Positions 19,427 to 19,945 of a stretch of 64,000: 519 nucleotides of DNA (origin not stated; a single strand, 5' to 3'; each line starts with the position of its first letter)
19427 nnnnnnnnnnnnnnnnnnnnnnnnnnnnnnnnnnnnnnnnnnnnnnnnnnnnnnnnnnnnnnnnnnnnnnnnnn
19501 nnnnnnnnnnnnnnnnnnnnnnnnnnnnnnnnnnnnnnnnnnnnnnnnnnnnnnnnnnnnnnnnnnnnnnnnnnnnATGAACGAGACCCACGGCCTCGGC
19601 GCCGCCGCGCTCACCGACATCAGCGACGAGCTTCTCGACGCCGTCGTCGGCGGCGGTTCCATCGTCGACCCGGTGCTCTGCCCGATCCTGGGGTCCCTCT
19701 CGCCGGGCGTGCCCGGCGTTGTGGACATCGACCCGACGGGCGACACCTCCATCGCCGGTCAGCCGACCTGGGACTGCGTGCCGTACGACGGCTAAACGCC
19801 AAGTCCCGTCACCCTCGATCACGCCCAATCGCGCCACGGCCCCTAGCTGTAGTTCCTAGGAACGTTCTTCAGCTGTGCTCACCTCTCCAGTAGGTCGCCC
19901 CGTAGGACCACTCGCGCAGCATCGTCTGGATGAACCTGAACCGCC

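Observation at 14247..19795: Double-glycine-leader peptide with a C39-ABC exporter and an adenylate-forming enzyme instead of a known RiPP maturase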

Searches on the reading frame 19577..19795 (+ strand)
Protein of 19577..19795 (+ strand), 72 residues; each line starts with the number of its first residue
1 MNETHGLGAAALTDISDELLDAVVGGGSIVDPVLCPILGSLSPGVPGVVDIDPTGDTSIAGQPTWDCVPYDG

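Call 3: search_protein_families(library=pfam, proteins=[window:19577-19795:+], max_evalue=0.01)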
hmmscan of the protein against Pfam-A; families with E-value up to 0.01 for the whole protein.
window:19577-19795:+ (72 aa): 0 families

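Call 7: find_homologous_proteins(query=window:19577-19792:+, max_evalue=1)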
Query seq(72 aa) (72 aa): 4 proteins with E <= 1 among 7 candidates.
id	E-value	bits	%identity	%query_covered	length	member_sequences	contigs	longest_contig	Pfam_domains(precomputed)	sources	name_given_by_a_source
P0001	1.2e-39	151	100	100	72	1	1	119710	-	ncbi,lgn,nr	ncbi:MAG: hypothetical protein QOK43_2175 [Acidimicrobiaceae bacterium]|nr:hypothetical protein [Aci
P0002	3.5e-24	102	78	97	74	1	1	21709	-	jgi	jgi:hypothetical protein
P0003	4.3e-11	61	56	79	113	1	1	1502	-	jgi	jgi:hypothetical protein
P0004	5.0e-11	60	76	57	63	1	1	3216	-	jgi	jgi:hypothetical protein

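Call 12: find_encoding_contigs(protein=P0004, flank=5000, max_places=3)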
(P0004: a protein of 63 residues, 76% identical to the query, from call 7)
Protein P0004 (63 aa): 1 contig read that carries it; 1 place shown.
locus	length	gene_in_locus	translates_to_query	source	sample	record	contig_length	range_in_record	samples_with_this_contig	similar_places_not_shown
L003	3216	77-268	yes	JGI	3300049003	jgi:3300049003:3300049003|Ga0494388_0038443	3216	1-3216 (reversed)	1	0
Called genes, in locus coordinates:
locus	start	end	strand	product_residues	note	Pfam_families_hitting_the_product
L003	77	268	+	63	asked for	-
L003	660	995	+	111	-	PF01381:HTH_3 (weak), PF13443:HTH_26 (weak)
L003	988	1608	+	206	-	PF02661:Fic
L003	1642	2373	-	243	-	PF01590:GAF, PF13185:GAF_2, PF13492:GAF_3 (weak), PF03861:ANTAR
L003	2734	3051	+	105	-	-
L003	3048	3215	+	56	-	?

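Call 13: find_encoding_contigs(protein=P0003, flank=5000, max_places=3)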
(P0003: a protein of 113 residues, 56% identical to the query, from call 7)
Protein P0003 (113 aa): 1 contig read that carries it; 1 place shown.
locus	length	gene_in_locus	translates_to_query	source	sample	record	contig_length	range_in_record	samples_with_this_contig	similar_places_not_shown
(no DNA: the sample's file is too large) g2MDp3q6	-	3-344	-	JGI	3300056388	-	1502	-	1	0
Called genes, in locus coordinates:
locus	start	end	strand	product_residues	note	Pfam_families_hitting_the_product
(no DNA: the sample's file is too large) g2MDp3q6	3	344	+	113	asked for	?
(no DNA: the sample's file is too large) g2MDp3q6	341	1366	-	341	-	PF02636:Methyltransf_28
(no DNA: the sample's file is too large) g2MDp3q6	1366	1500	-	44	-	?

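Call 20: search_protein_families(library=ncbifam, proteins=[window:19577-19795:+], max_evalue=0.01)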
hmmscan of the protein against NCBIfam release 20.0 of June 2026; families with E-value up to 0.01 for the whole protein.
window:19577-19795:+ (72 aa): 0 families

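Call 27: find_related_loci(query=A1, collection=genome_contigs, flank=10000)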
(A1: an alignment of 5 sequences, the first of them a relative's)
Query A1 (72 aa) in genome_contigs; peptide patterns used: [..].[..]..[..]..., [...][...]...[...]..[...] (x = any residue, [..] = any of these).
53 stretches matched a pattern; 6 encode a relative of the query (tblastn E <= 1e-3); 6 distinct loci.
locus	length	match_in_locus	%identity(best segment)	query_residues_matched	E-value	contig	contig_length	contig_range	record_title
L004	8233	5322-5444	63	30-70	8e-15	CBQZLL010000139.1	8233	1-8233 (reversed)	MAG TPA_asm: uncultured Frankiaceae bacterium isolate SRR11839388_metabat2_26 genome assembly, contig: ERZ27397410.15379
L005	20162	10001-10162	48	14-71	8e-12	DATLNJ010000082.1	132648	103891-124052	MAG TPA_asm: Frankiaceae bacterium isolate SMAG_U13797 k141_4042023, whole genome shotgun sequence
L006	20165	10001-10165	36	18-71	7e-8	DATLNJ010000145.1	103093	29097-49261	MAG TPA_asm: Frankiaceae bacterium isolate SMAG_U13797 k141_1905318, whole genome shotgun sequence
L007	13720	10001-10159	43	28-70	2e-7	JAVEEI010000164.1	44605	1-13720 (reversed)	MAG: Frankiaceae bacterium isolate BP_197 scaffold_6322092, whole genome shotgun sequence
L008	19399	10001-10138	38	16-70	1e-4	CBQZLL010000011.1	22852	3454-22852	MAG TPA_asm: uncultured Frankiaceae bacterium isolate SRR11839388_metabat2_26 genome assembly, contig: ERZ27397410.2068,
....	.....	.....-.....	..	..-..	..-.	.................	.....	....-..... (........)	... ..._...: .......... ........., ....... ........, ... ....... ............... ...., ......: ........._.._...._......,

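Call 32: search_protein_representatives(alignment_id=A2)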
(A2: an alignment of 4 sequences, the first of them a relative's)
Query: 4 sequences, 80 profile positions. Proteins with E-value up to 0.001 (for the whole library): 321; up to 1e-10: 75; up to 1e-30: 1. The best 150 are listed.
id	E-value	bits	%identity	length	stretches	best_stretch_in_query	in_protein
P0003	1.3e-34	134.5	-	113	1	2-80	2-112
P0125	3.1e-24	101.3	-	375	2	21-78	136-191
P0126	8.6e-22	93.4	-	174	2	20-79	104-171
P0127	3.2e-21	91.6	-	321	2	34-79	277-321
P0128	2.0e-18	82.7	-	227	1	24-78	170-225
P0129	1.5e-17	79.8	-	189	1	13-79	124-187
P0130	1.8e-17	79.6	-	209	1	28-78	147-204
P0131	3.6e-17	78.6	-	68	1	17-78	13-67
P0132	9.0e-17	77.4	-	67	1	28-79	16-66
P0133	6.3e-16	74.6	-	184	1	17-79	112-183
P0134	1.0e-15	73.9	-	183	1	21-78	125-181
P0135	1.3e-15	73.6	-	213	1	15-79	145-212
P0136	2.1e-15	72.9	-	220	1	35-78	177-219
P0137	2.3e-15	72.8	-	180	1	36-78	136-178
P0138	3.9e-15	72.1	-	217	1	35-79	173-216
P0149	1.3e-13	67.2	-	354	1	35-78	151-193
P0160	5.8e-13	65.2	-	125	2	29-79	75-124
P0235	3.0e-09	53.3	-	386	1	21-78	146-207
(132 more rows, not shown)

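Call 35: find_encoding_contigs(protein=P0131, flank=10000, max_places=4)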
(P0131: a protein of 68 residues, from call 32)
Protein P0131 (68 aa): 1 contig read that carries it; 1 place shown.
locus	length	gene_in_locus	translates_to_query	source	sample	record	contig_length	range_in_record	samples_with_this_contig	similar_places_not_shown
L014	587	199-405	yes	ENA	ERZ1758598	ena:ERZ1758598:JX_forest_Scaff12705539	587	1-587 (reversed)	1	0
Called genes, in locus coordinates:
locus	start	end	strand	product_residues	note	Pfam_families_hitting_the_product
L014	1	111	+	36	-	?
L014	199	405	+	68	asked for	-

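Call 39: search_protein_families(library=pfam, proteins=[P0129, P0130, P0125, P0128, P0133, P0149, P0235, P0132], max_evalue=1)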
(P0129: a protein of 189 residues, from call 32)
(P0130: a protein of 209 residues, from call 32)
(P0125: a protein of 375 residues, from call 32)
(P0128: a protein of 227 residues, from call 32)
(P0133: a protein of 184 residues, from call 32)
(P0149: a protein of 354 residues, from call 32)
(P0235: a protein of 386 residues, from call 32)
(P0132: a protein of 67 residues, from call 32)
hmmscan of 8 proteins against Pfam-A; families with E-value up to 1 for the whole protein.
P0129 (189 aa): 0 families

P0130 (209 aa): 2 families
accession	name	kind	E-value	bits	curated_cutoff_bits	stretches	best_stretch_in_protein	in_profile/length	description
PF16283.10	DUF4929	-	0.092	12.1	28.3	1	20-108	114-204/374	Domain of unknown function (DUF4929)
PF11949.14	DUF3466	-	0.11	11.4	25.1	1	81-134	213-268/609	Protein of unknown function (DUF3466)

P0125 (375 aa): 0 families

P0128 (227 aa): 1 family
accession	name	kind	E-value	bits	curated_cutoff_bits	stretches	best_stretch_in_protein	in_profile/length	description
PF22980.2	Myb_DNA-bind_8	-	0.18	11.6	27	0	66-93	11-38/50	Myb-like DNA-binding domain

P0133 (184 aa): 0 families

P0149 (354 aa): 1 family
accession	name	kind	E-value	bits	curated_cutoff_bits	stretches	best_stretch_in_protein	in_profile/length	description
PF23993.1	DUF7311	-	0.81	10.7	27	1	8-30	6-28/150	Domain of unknown function (DUF7311)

P0235 (386 aa): 0 families

P0132 (67 aa): 0 families

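Call 40: find_related_loci(query=A4, collection=metagenome_contigs, flank=10000)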
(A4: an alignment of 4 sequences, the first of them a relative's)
Query A4 (72 aa) in metagenome_contigs; peptide patterns used: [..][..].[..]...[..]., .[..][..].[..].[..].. (x = any residue, [..] = any of these).
563 stretches matched a pattern; 2 encode a relative of the query (tblastn E <= 1e-3); 2 distinct loci.
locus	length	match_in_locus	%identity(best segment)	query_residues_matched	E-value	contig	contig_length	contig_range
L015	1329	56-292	48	4-70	3e-17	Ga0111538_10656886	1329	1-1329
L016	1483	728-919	40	8-70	3e-8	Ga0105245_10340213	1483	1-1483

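Call 49: predict_structure(alignment_id=A3)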
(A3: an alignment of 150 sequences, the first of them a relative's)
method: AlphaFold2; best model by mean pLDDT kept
length: 72 residues; sequences in the alignment: 150
mean_pLDDT: 76.5   pTM: 0.54
mean pLDDT of the five models: 76.5, 75.0, 70.2, 70.1, 57.3
residues with pLDDT >= 90: 27; 70-90: 15; 50-70: 24; < 50: 6
segments of 3 or more residues with pLDDT < 50: 5-8
pLDDT, mean of each block of 10 residues (from residue 1): 49 64 65 89 93 92 86 60
secondary structure, 60 per line:
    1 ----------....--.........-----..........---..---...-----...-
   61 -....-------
elements in order: H11-14 H17-25 H31-40 E49-51 E57-59 E62-65

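Call 56: fold_search(model_id=the predicted structure, library=pdb)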
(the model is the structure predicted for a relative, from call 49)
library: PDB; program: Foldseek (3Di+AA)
matches with E <= 10: 74; with E <= 0.001: 0
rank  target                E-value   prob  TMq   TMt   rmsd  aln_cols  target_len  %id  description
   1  7p7n_CCC              1.0e+00  0.10  0.22  0.03   5.5        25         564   28  X-RAY CRYSTAL STRUCTURE OF SPOROSARCINA PASTEURII UREASE INHIBITED BY THE GOLD(I)-PHOSPHINE COMPOUND Au(PEt3)I DETER (released 2022-06-01)
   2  7p7o_CCC              1.4e+00  0.11  0.23  0.03   2.7        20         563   25  X-RAY CRYSTAL STRUCTURE OF SPOROSARCINA PASTEURII UREASE INHIBITED BY THE GOLD(I)-DIPHOSPHINE COMPOUND Au(PEt3)2Cl D (released 2022-06-01)
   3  7cgq_C                1.5e+00  0.12  0.23  0.06   1.7        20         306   40  Crystal structure of Azospirillum brasilense L-arabinose 1-dehydrogenase E147A mutant (NADP and L-arabinose bound form (released 2020-07-29)
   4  7cgq_A                1.5e+00  0.09  0.24  0.07   2.8        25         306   36  Crystal structure of Azospirillum brasilense L-arabinose 1-dehydrogenase E147A mutant (NADP and L-arabinose bound form (released 2020-07-29)
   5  6jnj_B                1.9e+00  0.09  0.23  0.06   1.7        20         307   40  Crystal structure of Azospirillum brasilense L-arabinose 1-dehydrogenase (apo-form) (released 2019-05-15)
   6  3qga_C                2.5e+00  0.09  0.21  0.03   1.0        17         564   18  3.0 A Model of Iron Containing Urease UreA2B2 from Helicobacter mustelae (released 2011-08-10)
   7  7nut_A                2.5e+00  0.04  0.20  0.04   3.3        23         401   26  Crystal structure of human AMDHD2 in complex with Zn and GlcN6P (released 2021-04-28)
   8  6lgk_A                3.2e+00  0.03  0.22  0.06   6.0        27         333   26  Crystal structure of an oxido-reductase with mutation (released 2020-12-09)
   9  5a6t_C                3.2e+00  0.03  0.21  0.03   8.6        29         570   28  1.65 A resolution Sulphite inhibited Sporosarcina pasteurii urease (released 2015-12-02)
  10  6cpy_B                3.2e+00  0.01  0.17  0.06   9.3        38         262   10  Structure of apo GRMZM2G135359 pseudokinase (released 2018-04-04)
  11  1ubp_C                3.5e+00  0.03  0.21  0.03   4.3        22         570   32  CRYSTAL STRUCTURE OF UREASE FROM BACILLUS PASTEURII INHIBITED WITH BETA-MERCAPTOETHANOL AT 1.65 ANGSTROMS RESOLUTION (released 1999-03-02)
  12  7mwz_D                3.5e+00  0.02  0.20  0.06   9.4        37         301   14  Structure of drosophila STING in complex with 3'2'-cGAMP (released 2021-07-21)
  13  7cgr_B                3.8e+00  0.03  0.22  0.06   2.8        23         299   30  Crystal structure of Azospirillum brasilense L-arabinose 1-dehydrogenase E147A mutant (NADP and glycerol bound form) (released 2020-07-29)
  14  6jnj_A                4.1e+00  0.05  0.24  0.07   2.9        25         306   36  Crystal structure of Azospirillum brasilense L-arabinose 1-dehydrogenase (apo-form) (released 2019-05-15)
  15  1krb_C                4.1e+00  0.04  0.23  0.03   6.9        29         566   17  CRYSTAL STRUCTURE OF KLEBSIELLA AEROGENES UREASE, ITS APOENZYME AND TWO ACTIVE SITE MUTANTS (released 1995-10-15)
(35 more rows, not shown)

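Call 66: find_homologous_proteins(query=A4, max_evalue=0.001)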
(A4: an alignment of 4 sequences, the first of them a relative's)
Query A4 (4 sequences) (72 aa, profile of the alignment): 19 proteins with E <= 0.001 among 2296 candidates.
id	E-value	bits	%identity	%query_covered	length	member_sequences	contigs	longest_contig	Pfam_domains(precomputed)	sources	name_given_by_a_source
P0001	5.4e-33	131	100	100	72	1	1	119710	-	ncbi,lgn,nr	ncbi:MAG: hypothetical protein QOK43_2175 [Acidimicrobiaceae bacterium]|nr:hypothetical protein [Aci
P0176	8.5e-32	127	44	97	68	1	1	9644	-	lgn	-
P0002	1.7e-31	126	78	97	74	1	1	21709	-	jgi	jgi:hypothetical protein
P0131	2.0e-31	126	62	85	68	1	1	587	-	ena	-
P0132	1.0e-15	76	73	56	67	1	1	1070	-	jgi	jgi:hypothetical protein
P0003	1.5e-14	72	56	79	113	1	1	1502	-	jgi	jgi:hypothetical protein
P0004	9.8e-14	69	76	57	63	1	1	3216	-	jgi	jgi:hypothetical protein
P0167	1.6e-12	65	47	83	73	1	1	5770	-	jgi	jgi:hypothetical protein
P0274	4.7e-12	64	73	56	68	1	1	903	-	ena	-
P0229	9.6e-11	60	59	54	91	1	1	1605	-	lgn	-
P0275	1.4e-10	59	59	57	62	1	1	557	-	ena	-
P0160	4.2e-9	55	43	78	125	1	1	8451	-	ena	-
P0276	1.2e-8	53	60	56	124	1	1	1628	-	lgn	-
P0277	3.5e-8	52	57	50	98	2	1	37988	-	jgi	jgi:hypothetical protein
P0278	7.9e-8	50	60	58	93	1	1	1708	-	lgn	-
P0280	3.4e-5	42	41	88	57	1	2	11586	-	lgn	-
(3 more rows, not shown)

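Call 68: find_encoding_contigs(protein=P0280, flank=8000, max_places=2)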
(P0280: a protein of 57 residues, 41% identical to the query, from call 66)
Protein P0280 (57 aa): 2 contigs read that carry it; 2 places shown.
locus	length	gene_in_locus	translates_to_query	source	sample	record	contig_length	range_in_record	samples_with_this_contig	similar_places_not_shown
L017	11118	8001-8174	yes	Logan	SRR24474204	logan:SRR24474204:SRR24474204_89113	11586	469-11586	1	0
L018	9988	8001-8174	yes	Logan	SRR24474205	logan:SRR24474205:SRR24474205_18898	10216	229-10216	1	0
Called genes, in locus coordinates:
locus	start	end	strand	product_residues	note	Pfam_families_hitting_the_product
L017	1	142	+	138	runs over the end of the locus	PF06983:3-dmu-9_3-mt (weak)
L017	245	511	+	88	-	PF23855:DUF7218, PF07498:Rho_N (faint)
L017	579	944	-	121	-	-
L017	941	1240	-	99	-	PF01925:TauE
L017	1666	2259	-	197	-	PF11303:DUF3105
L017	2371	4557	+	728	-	PF03412:Peptidase_C39, PF00664:ABC_membrane, PF02463:SMC_N (faint), PF00005:ABC_tran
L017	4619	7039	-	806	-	PF00501:AMP-binding, PF13193:AMP-binding_C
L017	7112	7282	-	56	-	-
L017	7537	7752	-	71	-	-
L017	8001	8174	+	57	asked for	-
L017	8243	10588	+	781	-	PF00501:AMP-binding, PF13193:AMP-binding_C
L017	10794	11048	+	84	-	-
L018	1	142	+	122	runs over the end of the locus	?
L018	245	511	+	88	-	PF23855:DUF7218, PF07498:Rho_N (faint)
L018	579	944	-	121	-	-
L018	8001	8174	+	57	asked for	-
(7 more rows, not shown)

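Call 85: find_encoding_contigs(protein=P0277, flank=8000, max_places=2)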
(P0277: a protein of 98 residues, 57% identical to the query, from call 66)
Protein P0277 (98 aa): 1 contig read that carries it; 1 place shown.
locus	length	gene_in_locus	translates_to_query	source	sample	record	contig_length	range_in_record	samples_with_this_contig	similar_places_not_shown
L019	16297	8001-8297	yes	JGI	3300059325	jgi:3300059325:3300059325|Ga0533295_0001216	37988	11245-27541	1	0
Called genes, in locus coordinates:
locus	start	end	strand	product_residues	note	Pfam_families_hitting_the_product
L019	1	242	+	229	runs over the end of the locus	PF09997:DUF2238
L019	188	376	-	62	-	-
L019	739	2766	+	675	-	PF00456:Transketolase_N, PF02779:Transket_pyr, PF02780:Transketolase_C, PF22613:Transketolase_C_1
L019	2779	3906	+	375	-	PF00923:TAL_FSA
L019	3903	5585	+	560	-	PF00342:PGI (faint)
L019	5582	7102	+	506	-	PF00479:G6PD_N, PF02781:G6PD_C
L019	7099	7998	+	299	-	PF10128:OpcA_G6PD_assem, PF20171:OpcA_G6PD_C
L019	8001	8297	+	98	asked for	-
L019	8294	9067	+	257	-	PF01182:Glucosamine_iso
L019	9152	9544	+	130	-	-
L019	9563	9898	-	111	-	PF13397:RbpA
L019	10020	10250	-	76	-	PF03840:SecG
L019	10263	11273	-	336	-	PF19300:BPD_transp_1_N, PF00528:BPD_transp_1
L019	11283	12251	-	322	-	PF12911:OppC_N, PF00528:BPD_transp_1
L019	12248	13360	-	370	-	PF00005:ABC_tran, PF08352:oligo_HPY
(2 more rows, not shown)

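Call 86: find_encoding_contigs(protein=P0160, flank=8000, max_places=2)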
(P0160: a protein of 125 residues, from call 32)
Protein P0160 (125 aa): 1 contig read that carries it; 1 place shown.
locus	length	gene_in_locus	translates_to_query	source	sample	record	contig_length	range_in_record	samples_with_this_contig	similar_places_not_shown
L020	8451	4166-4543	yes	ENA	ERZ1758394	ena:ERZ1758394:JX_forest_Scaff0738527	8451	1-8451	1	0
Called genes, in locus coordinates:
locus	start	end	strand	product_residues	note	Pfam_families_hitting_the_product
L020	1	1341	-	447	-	?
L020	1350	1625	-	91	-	-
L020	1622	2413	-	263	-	PF01790:LGT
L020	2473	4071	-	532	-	PF01425:Amidase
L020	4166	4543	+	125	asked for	-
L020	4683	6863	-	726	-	PF00672:HAMP, PF00990:GGDEF, PF00563:EAL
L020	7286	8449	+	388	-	?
